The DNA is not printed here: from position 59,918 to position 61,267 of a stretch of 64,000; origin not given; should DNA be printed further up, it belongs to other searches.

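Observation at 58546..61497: Cassette next to the xerC-type recombinase: SET-domain protein plus two tandem Ddl-like ATP-grasp ligases plus an AdoMetDC-like pyruvoyl decarboxylase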

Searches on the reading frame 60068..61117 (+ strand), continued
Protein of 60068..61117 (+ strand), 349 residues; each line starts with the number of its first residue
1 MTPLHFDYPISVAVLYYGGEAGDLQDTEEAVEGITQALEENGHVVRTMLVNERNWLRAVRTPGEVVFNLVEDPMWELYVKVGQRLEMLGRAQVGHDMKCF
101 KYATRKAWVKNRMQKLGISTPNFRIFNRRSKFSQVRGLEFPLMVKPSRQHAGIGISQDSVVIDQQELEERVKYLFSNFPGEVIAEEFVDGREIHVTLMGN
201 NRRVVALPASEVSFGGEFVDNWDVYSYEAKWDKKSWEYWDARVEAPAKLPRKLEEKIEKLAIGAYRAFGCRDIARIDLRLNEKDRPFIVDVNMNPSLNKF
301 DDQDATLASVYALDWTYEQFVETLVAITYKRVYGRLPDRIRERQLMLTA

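Call 83: search_protein_families(library=pfam, proteins=[P0393, P0410, P0416, P0368, P0397, P0400, P0417, P0423, P0465, P0451], max_evalue=0.0001)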
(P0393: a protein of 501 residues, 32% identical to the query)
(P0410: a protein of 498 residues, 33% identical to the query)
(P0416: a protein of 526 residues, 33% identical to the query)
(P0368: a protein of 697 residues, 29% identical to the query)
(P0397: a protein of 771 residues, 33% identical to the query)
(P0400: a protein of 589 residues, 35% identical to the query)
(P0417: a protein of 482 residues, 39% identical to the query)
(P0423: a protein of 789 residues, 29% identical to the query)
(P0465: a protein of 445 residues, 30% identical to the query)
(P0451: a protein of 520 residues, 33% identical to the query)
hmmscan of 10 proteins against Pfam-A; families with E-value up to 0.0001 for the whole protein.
P0393 (501 aa): 7 families
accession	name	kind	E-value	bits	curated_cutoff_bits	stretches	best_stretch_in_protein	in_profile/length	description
PF07478.18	Dala_Dala_lig_C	-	1.8e-37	129.3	24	1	132-318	28-203/204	D-ala D-ala ligase C-terminus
PF13302.13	Acetyltransf_3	-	1.5e-21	78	25.4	1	341-477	1-138/138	Acetyltransferase (GNAT) domain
PF13420.13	Acetyltransf_4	-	2.4e-14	54.1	24.3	1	344-497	1-155/155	Acetyltransferase (GNAT) domain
PF02655.19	ATP-grasp_3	-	3.5e-14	53.6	23.2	1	105-290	1-156/160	ATP-grasp domain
PF00583.31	Acetyltransf_1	-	2.5e-11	44.3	20.7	1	357-476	6-116/116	Acetyltransferase (GNAT) family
PF13523.12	Acetyltransf_8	-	1.3e-05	25.3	27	1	351-482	5-143/145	Acetyltransferase (GNAT) domain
PF08443.16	RimK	-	2.8e-05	24.3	21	0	106-193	2-89/188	RimK-like ATP-grasp domain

P0410 (498 aa): 6 families
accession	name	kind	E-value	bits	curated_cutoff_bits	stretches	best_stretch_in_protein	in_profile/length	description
PF07478.18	Dala_Dala_lig_C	-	2.2e-32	112.7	24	1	140-324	34-203/204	D-ala D-ala ligase C-terminus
PF00583.31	Acetyltransf_1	-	1e-13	52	20.7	1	382-473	31-116/116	Acetyltransferase (GNAT) family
PF02655.19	ATP-grasp_3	-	7.8e-13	49.3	23.2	1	108-296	1-156/160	ATP-grasp domain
PF13508.13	Acetyltransf_7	-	4.3e-12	46.7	27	1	387-475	3-84/84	Acetyltransferase (GNAT) domain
PF13673.13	Acetyltransf_10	-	9.6e-08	32.5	23.6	1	366-478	8-112/128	Acetyltransferase (GNAT) domain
PF02786.22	CPSase_L_D2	-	3e-05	24.1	19.8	0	131-213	27-112/211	Carbamoyl-phosphate synthase L chain, ATP binding domain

P0416 (526 aa): 8 families
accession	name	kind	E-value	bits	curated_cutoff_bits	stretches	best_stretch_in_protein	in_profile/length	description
PF07478.18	Dala_Dala_lig_C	-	5.6e-33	114.6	24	1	114-322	2-203/204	D-ala D-ala ligase C-terminus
PF13302.13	Acetyltransf_3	-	4.4e-21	76.5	25.4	1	346-483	1-138/138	Acetyltransferase (GNAT) domain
PF02655.19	ATP-grasp_3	-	8.3e-14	52.4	23.2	1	104-294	1-156/160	ATP-grasp domain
PF00583.31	Acetyltransf_1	-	1.1e-10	42.2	20.7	1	370-482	6-116/116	Acetyltransferase (GNAT) family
PF13523.12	Acetyltransf_8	-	1.7e-08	34.6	27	1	354-486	3-141/145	Acetyltransferase (GNAT) domain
PF13420.13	Acetyltransf_4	-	4.1e-08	33.9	24.3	1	354-486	6-138/155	Acetyltransferase (GNAT) domain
PF08443.16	RimK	-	7.5e-07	29.4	21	0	106-194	3-86/188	RimK-like ATP-grasp domain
PF01071.24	GARS_A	-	4.7e-06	27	27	1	106-213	2-112/194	Phosphoribosylglycinamide synthetase, ATP-grasp (A) domain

P0368 (697 aa): 4 families
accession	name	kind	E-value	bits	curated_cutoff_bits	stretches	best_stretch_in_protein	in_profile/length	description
PF07478.18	Dala_Dala_lig_C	-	4.1e-58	196.7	24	2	483-676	12-203/204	D-ala D-ala ligase C-terminus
PF13535.11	ATP-grasp_4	-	1.8e-09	37.9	27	0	498-647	2-151/160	ATP-grasp domain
PF02786.22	CPSase_L_D2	-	1.8e-08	34.6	19.8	0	248-300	124-178/211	Carbamoyl-phosphate synthase L chain, ATP binding domain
PF02655.19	ATP-grasp_3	-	5.4e-05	23.8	23.2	0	468-646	6-155/160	ATP-grasp domain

P0397 (771 aa): 2 families
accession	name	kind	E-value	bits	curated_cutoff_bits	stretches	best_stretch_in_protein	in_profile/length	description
PF07478.18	Dala_Dala_lig_C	-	5.1e-19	69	24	1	575-765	29-203/204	D-ala D-ala ligase C-terminus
PF02655.19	ATP-grasp_3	-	4.1e-09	37.1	23.2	1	549-736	3-155/160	ATP-grasp domain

P0400 (589 aa): 6 families
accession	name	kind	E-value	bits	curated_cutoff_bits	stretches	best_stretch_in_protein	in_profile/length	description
PF02224.24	Cytidylate_kin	-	3.2e-68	230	26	1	10-222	1-209/211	Cytidylate kinase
PF07478.18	Dala_Dala_lig_C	-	4.8e-29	101.8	24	1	360-559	11-202/204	D-ala D-ala ligase C-terminus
PF13189.12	Cytidylate_kin2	-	1.5e-09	38.7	28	1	9-187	1-150/176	Cytidylate kinase-like family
PF02655.19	ATP-grasp_3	-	5.5e-08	33.5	23.2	1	341-531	1-155/160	ATP-grasp domain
PF13238.12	AAA_18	-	5e-06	27.4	29.4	1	10-160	1-108/128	AAA domain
PF08443.16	RimK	-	5.4e-06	26.6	21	0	341-426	1-83/188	RimK-like ATP-grasp domain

P0417 (482 aa): 1 family
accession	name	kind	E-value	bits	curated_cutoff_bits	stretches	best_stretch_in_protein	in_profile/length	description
PF07478.18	Dala_Dala_lig_C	-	4.4e-24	85.6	24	1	225-430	3-203/204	D-ala D-ala ligase C-terminus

P0423 (789 aa): 1 family
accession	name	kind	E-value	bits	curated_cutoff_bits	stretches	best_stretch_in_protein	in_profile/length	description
PF07478.18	Dala_Dala_lig_C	-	1.7e-50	171.8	24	2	183-359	38-203/204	D-ala D-ala ligase C-terminus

P0465 (445 aa): 4 families
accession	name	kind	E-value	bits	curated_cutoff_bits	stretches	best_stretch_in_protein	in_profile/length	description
PF07478.18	Dala_Dala_lig_C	-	6.6e-31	107.9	24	1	234-425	26-203/204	D-ala D-ala ligase C-terminus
PF18603.7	LAL_C2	-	5.7e-09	36.6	29.4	1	1-62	16-77/78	L-amino acid ligase C-terminal domain 2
PF02655.19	ATP-grasp_3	-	2.2e-07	31.6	23.2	1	209-396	1-155/160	ATP-grasp domain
PF13535.11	ATP-grasp_4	-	4.6e-05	23.5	27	0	244-396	2-150/160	ATP-grasp domain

P0451 (520 aa): 8 families
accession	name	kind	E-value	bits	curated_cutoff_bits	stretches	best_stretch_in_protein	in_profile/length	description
PF07478.18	Dala_Dala_lig_C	-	5.2e-31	108.2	24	1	114-320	2-203/204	D-ala D-ala ligase C-terminus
PF13302.13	Acetyltransf_3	-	1.3e-23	84.6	25.4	1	344-481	1-138/138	Acetyltransferase (GNAT) domain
PF02655.19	ATP-grasp_3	-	1.4e-14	55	23.2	1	104-291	1-155/160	ATP-grasp domain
PF00583.31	Acetyltransf_1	-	3.9e-11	43.7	20.7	1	376-480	14-116/116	Acetyltransferase (GNAT) family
PF13420.13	Acetyltransf_4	-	3.4e-10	40.6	24.3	1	350-500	4-154/155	Acetyltransferase (GNAT) domain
PF13523.12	Acetyltransf_8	-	2.2e-07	31.1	27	1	352-484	3-141/145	Acetyltransferase (GNAT) domain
PF08443.16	RimK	-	1.9e-06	28.1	21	0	106-192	3-86/188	RimK-like ATP-grasp domain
PF01071.24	GARS_A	-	6.2e-05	23.3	27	1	107-210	3-111/194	Phosphoribosylglycinamide synthetase, ATP-grasp (A) domain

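Call 94: predict_structure(alignment_id=A5)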
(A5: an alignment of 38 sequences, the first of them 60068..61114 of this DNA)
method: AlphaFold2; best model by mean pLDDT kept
length: 349 residues; sequences in the alignment: 38
mean_pLDDT: 91.9   pTM: 0.89
mean pLDDT of the five models: 91.9, 91.5, 91.4, 91.2, 91.2
residues with pLDDT >= 90: 281; 70-90: 55; 50-70: 4; < 50: 9
segments of 3 or more residues with pLDDT < 50: 341-349
pLDDT, mean of each block of 10 residues (from residue 1): 89 94 90 98 97 97 96 90 95 89 88 97 94 81 92 91 96 94 96 95 92 93 92 91 96 98 95 96 97 93 94 97 96 80 44
secondary structure, 60 per line:
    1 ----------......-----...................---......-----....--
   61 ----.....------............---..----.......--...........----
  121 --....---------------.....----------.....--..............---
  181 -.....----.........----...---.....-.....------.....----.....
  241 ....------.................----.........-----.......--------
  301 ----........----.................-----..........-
elements in order: E11-16 H22-40 E44-49 H55-58 E65-69 H76-87 H97-103 H106-116 E123-126 E142-146 H164-177 E182-186 E191-199 E204-206 E210-214 H216-220 H227-231 H236-240 E241-244 H251-267 E272-280 E286-292 H305-312 H317-333 H339-348

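Call 97: fold_search(model_id=the predicted structure, library=pdb)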
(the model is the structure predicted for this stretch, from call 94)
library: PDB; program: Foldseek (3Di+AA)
matches with E <= 10: 1639; with E <= 0.001: 590
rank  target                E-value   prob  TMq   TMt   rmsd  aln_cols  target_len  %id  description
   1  8evx_B                3.0e-23  1.00  0.74  0.84   4.3       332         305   25  DdlA from Pseudomonas aeruginosa PAO1 in complex with ADP and phosphorylated D-cycloserine (released 2023-08-30)
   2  8evy_C                9.4e-23  1.00  0.75  0.83   2.6       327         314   22  DdlB from Pseudomonas aeruginosa PAO1 in complex with ATP and D-ala-D-ala (released 2023-08-30)
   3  8evy_A                9.4e-23  1.00  0.75  0.83   2.8       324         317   22  DdlB from Pseudomonas aeruginosa PAO1 in complex with ATP and D-ala-D-ala (released 2023-08-30)
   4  8evz_A                1.3e-22  1.00  0.76  0.84   2.8       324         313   22  DdlB from Pseudomonas aeruginosa PAO1 in complex with ADP and phosphorylated D-cycloserine (released 2023-08-30)
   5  6u1d_A                1.3e-22  1.00  0.73  0.79   4.3       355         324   20  Thermus thermophilus D-alanine-D-alanine ligase in complex with ATP, D-alanine-D-alanine, Mg2+ and Rb+ (released 2020-05-06)
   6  6u1e_A                3.1e-22  1.00  0.72  0.77   5.2       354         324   21  Thermus thermophilus D-alanine-D-alanine ligase in complex with ATP, D-alanine-D-alanine, Mg2+ and Rb+ (released 2020-05-06)
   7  8evz_C                3.9e-22  1.00  0.75  0.83   2.6       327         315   22  DdlB from Pseudomonas aeruginosa PAO1 in complex with ADP and phosphorylated D-cycloserine (released 2023-08-30)
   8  6u1d_B                5.3e-22  1.00  0.74  0.79   4.7       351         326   20  Thermus thermophilus D-alanine-D-alanine ligase in complex with ATP, D-alanine-D-alanine, Mg2+ and Rb+ (released 2020-05-06)
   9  8evw_A                7.1e-22  1.00  0.73  0.80   5.3       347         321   24  DdlA from Pseudomonas aeruginosa PAO1 in complex with ATP and D-ala-D-ala (released 2023-08-30)
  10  8evw_B                1.7e-21  1.00  0.75  0.80   4.4       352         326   23  DdlA from Pseudomonas aeruginosa PAO1 in complex with ATP and D-ala-D-ala (released 2023-08-30)
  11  6u1f_A                2.3e-21  1.00  0.72  0.77   5.1       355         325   20  Thermus thermophilus D-alanine-D-alanine ligase in complex with ATP, D-alanine-D-alanine, Mg2+ and Cs+ (released 2020-05-06)
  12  3r5x_D                2.6e-21  1.00  0.77  0.87   4.2       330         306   21  Crystal Structure of D-alanine--D-Alanine Ligase from Bacillus anthracis complexed with ATP (released 2011-04-06)
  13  6u1k_C                2.6e-21  1.00  0.74  0.80   4.5       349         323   21  Thermus thermophilus D-alanine-D-alanine ligase in complex with ADP, carbonate, D-alanine-D-alanine, Mg2+ and K+ (released 2020-05-06)
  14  6u1h_A                3.8e-21  1.00  0.73  0.78   5.1       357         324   20  Thermus thermophilus D-alanine-D-alanine ligase in complex with ADP, phosphate, Mg2+ and K+ (released 2020-05-06)
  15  8evv_C                4.0e-21  1.00  0.72  0.79   5.0       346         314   25  Apo form of DdlA from Pseudomonas aeruginosa PAO1 (released 2023-08-30)
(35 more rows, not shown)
